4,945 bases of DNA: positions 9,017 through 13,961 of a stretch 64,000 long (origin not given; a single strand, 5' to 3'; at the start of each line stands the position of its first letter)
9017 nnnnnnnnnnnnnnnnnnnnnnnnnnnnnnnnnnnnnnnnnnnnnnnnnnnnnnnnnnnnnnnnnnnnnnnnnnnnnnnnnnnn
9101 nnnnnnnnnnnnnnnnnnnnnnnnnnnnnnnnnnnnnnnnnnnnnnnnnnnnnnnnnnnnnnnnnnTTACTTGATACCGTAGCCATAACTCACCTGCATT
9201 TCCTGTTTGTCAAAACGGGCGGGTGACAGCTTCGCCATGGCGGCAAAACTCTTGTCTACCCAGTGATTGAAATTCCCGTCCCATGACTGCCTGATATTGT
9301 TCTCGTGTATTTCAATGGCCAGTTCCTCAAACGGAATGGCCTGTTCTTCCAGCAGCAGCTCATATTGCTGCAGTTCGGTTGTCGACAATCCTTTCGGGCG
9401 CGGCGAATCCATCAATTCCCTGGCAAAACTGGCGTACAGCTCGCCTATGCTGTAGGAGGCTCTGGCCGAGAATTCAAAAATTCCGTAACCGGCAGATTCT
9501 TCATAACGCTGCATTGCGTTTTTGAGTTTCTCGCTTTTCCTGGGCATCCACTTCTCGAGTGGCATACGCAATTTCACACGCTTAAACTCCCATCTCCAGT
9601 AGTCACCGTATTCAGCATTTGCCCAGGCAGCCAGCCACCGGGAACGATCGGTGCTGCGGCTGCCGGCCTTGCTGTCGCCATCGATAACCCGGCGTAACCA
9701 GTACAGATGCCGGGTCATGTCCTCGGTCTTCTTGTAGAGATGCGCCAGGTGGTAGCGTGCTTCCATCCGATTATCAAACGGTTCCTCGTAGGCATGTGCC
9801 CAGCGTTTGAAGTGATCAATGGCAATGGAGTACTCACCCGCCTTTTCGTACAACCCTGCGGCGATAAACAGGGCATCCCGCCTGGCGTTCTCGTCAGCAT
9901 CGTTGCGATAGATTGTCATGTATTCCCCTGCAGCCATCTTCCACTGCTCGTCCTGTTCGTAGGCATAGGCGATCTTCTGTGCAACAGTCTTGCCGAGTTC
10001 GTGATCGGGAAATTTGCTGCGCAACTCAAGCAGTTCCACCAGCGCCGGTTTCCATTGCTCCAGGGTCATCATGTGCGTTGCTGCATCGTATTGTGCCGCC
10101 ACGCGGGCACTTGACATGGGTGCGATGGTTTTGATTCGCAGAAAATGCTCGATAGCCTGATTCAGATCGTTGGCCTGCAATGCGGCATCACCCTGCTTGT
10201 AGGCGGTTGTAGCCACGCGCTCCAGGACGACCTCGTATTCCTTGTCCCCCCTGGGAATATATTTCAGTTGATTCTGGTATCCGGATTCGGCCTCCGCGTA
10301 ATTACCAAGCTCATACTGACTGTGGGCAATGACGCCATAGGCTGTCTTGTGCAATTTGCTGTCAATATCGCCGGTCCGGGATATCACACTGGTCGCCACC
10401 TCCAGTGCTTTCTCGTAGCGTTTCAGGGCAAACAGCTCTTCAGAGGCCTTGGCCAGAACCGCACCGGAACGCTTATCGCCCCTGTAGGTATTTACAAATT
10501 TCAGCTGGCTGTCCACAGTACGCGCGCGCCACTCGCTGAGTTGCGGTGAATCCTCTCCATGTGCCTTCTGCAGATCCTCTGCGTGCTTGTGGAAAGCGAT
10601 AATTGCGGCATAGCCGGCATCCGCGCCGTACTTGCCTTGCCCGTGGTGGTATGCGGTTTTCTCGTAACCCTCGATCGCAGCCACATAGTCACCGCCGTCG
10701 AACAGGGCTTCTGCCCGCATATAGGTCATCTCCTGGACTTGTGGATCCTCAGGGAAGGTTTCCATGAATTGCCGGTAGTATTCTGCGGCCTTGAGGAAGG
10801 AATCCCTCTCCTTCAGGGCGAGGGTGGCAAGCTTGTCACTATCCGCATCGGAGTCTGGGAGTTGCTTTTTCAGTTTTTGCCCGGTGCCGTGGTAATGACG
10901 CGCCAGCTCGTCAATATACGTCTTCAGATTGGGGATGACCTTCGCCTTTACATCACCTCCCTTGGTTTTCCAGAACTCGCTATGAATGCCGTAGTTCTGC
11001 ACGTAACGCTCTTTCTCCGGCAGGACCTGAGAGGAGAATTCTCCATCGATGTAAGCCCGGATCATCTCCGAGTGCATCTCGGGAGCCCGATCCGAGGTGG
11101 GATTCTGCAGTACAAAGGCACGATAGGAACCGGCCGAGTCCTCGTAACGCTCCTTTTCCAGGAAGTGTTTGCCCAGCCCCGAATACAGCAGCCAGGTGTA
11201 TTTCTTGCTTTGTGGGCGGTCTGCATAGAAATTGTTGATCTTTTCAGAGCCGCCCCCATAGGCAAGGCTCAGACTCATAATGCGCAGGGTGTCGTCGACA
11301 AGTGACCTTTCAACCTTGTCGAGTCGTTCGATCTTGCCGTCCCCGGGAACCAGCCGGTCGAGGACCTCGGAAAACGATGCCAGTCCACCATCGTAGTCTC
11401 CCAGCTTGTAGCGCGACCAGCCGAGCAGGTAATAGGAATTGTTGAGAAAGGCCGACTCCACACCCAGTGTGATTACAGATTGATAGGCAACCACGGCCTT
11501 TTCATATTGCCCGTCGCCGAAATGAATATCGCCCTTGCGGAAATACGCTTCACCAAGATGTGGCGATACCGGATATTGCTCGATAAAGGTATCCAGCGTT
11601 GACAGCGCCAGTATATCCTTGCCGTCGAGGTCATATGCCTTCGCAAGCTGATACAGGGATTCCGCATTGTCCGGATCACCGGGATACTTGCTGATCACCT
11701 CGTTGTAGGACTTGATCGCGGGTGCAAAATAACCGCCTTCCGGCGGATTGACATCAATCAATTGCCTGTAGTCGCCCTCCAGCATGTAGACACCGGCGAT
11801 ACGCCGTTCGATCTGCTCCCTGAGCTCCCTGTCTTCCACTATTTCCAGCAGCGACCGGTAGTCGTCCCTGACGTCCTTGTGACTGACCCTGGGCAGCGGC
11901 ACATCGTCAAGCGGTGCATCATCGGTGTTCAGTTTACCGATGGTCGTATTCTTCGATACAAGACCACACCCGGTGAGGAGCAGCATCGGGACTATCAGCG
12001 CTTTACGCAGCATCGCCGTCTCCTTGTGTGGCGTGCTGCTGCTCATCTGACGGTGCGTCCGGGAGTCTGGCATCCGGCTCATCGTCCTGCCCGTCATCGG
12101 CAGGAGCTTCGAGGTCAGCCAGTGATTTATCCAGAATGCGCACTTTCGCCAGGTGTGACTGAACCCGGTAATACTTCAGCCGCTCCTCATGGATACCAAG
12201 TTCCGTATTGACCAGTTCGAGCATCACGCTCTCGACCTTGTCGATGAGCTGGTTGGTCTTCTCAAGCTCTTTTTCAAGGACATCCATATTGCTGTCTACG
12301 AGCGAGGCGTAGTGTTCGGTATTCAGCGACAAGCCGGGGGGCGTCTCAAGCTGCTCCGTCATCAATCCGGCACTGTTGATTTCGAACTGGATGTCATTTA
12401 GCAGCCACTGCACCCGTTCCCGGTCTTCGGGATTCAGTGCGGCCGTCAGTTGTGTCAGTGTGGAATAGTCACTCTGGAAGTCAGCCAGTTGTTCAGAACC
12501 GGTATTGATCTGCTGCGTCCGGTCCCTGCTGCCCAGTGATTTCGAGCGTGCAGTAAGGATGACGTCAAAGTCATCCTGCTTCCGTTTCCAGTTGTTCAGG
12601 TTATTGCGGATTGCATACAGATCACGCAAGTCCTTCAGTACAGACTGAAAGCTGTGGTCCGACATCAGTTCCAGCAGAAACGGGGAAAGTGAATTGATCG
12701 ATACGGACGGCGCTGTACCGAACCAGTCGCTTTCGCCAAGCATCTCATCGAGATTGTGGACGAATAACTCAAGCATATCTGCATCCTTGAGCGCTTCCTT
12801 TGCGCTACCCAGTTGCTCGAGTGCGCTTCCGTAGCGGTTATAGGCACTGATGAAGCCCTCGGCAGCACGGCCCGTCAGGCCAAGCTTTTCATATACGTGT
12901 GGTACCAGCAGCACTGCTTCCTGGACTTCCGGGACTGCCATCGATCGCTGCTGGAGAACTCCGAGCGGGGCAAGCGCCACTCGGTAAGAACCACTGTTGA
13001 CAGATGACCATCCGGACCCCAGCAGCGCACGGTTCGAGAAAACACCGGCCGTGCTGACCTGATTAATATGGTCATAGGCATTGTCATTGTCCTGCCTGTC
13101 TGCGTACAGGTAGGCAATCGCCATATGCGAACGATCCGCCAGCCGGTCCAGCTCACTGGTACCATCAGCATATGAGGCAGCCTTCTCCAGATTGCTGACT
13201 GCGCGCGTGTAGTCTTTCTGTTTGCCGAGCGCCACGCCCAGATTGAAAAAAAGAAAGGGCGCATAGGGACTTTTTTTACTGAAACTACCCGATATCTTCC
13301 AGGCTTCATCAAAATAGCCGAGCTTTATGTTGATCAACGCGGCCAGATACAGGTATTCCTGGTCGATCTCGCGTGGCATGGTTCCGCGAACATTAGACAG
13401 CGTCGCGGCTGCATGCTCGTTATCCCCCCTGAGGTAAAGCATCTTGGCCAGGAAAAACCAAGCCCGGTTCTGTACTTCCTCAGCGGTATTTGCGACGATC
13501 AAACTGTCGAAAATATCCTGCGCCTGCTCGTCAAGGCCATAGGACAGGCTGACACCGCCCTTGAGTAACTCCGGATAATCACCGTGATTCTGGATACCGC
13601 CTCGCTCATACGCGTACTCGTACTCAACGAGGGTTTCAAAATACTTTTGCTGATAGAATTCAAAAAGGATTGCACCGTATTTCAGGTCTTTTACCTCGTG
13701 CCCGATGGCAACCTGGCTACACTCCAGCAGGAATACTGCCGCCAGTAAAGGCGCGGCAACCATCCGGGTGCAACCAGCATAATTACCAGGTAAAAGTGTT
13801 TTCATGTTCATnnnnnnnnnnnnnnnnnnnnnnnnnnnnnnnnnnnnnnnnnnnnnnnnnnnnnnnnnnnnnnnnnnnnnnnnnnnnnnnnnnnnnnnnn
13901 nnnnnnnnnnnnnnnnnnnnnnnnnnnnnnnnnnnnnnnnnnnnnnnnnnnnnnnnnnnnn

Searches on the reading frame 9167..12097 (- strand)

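Call 3: search_protein_families(library=pfam, proteins=[window:9167-12097:-], max_evalue=0.1)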
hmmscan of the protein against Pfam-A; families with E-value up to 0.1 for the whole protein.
window:9167-12097:- (976 aa): 16 families
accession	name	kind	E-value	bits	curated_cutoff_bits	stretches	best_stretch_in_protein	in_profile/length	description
PF13432.12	TPR_16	-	2.4e-21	76.2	32.7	1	423-483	3-58/65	Tetratricopeptide repeat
PF13174.12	TPR_6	-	4.3e-19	68.2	26.3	1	146-176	1-31/33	Tetratricopeptide repeat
PF07719.23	TPR_2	-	6.5e-15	54.4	27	1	183-209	2-28/34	Tetratricopeptide repeat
PF00515.34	TPR_1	-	9.6e-13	47.8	27.8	1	183-211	2-30/34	Tetratricopeptide repeat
PF13525.12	YfiO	-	6.2e-12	46.2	25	1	124-193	21-90/203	Outer membrane lipoprotein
PF13181.12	TPR_8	-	9.5e-10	38.3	25.7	1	183-211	2-30/34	Tetratricopeptide repeat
PF13428.12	TPR_14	-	1.5e-09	38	23.5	0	741-772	2-33/44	Tetratricopeptide repeat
PF14559.12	TPR_19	-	6.6e-08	33.2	25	0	555-608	1-49/68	Tetratricopeptide repeat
PF13424.12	TPR_12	-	1.4e-06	28.8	30.1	0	545-605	10-66/77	Tetratricopeptide repeat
PF12895.13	ANAPC3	-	2.2e-06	28.3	27.2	0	183-243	24-80/82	Anaphase-promoting complex, cyclosome, subunit 3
PF13431.12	TPR_17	-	1.3e-05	25.5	24.4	1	141-160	9-28/34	Tetratricopeptide repeat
PF23300.3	HEAT_Nup120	-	0.0018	18.6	29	0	438-487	12-59/170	Nucleoporin Nup120, HEAT repeats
PF25575.1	TPR_BSK1_C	-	0.003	17.9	42.2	0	631-677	44-89/118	Serine/threonine-protein kinase BSK1-like, TPR repeats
PF23914.1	TPR_CcmH_CycH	-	0.0031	17.8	42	0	585-621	122-158/158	Cytochrome c-type biogenesis protein H TPR domain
PF13512.12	TPR_18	-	0.018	15.7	21.9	0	667-737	11-81/145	Tetratricopeptide repeat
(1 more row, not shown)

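Call 4: search_protein_families(library=ncbifam, proteins=[window:9167-12097:-], max_evalue=0.1)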
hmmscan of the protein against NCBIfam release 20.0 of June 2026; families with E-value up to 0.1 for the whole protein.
window:9167-12097:- (976 aa): 8 families
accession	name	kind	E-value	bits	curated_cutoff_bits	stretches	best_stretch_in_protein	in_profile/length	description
TIGR02795.1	tol_pal_ybgF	equivalog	6.2e-28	97.8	90.1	4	419-495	4-79/119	tol-pal system protein YbgF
TIGR03302.1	OM_YfiO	subfamily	1.6e-20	73.6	81.4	3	122-193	47-118/239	outer membrane protein assembly factor BamD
NF052312.1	T9SS_PorW_SprE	equivalog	7.6e-09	34.8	250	2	638-803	113-278/716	type IX secretion system periplasmic lipoprotein PorW/SprE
NF047507.1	TPR_BatC_Lepto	exception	2.6e-06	27.1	175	0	593-700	33-130/214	TPR repeat-containing protein BatC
NF008068.0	PRK10803.1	equivalog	0.00078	19.5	383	1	126-210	161-245/263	cell division protein CpoB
NF033762.1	social_mot_Tgl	equivalog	0.0085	15.5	225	1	173-241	91-158/252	social motility TPR repeat lipoprotein Tgl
NF047558.1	TPR_END_plus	domain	0.044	13.7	32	0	148-176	2-30/56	TPR end-of-group domain-containing protein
NF053520.1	HK_Porph_FimS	equivalog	0.082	11.1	600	0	673-765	211-309/618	sensor histidine kinase FimS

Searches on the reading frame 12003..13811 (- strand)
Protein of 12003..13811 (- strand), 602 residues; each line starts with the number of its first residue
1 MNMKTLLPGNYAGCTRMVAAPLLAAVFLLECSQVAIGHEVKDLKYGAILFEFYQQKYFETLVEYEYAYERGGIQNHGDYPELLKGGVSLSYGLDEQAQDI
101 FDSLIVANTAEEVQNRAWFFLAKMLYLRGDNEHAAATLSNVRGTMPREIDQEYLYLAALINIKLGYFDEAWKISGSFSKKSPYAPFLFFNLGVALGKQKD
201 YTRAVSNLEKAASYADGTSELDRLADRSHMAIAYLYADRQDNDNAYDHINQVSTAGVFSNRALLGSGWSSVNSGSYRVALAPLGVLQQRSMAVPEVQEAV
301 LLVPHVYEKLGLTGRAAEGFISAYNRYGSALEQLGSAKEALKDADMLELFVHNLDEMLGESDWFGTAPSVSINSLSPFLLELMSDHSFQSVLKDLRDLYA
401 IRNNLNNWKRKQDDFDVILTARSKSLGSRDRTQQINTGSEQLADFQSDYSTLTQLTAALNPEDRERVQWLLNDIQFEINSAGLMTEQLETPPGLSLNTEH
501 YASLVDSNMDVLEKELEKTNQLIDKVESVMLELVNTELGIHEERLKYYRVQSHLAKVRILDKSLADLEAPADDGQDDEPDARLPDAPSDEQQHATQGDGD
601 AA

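Call 15: search_protein_families(library=ncbifam, proteins=[window:12003-13811:-], max_evalue=0.01)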
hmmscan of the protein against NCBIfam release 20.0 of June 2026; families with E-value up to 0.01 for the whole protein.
window:12003-13811:- (602 aa): 4 families
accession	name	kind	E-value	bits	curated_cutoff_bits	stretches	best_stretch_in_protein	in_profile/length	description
TIGR02917.1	PEP_TPR_lipo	equivalog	1.9e-08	32.7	312.2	1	95-255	176-324/899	XrtA/PEP-CTERM system TPR-repeat protein PrsT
NF040959.1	MamA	equivalog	2e-06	27.4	200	1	114-252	70-199/204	magnetosome protein MamA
TIGR00540.1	TPR_hemY_coli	hypoth_equivalog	0.00028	19.8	142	1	142-251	285-384/385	heme biosynthesis-associated TPR protein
NF052312.1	T9SS_PorW_SprE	equivalog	0.00087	18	250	1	116-253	105-243/716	type IX secretion system periplasmic lipoprotein PorW/SprE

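Call 36: search_protein_families(library=pfam, proteins=[window:12003-13811:-], max_evalue=0.01)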
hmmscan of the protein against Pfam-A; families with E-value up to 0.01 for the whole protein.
window:12003-13811:- (602 aa): 6 families
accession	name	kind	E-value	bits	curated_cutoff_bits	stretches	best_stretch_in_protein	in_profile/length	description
PF07719.23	TPR_2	-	7.4e-06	26.1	27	0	186-214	2-30/34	Tetratricopeptide repeat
PF13181.12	TPR_8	-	2.1e-05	24.8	25.7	0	188-214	4-30/34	Tetratricopeptide repeat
PF13432.12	TPR_16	-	0.00027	21.8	32.7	0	96-138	15-54/65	Tetratricopeptide repeat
PF12895.13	ANAPC3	-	0.0004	21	27.2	0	116-172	24-77/82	Anaphase-promoting complex, cyclosome, subunit 3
PF13428.12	TPR_14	-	0.0015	19.5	23.5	0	323-342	3-22/44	Tetratricopeptide repeat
PF00515.34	TPR_1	-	0.0028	17.8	27.8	0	188-211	4-27/34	Tetratricopeptide repeat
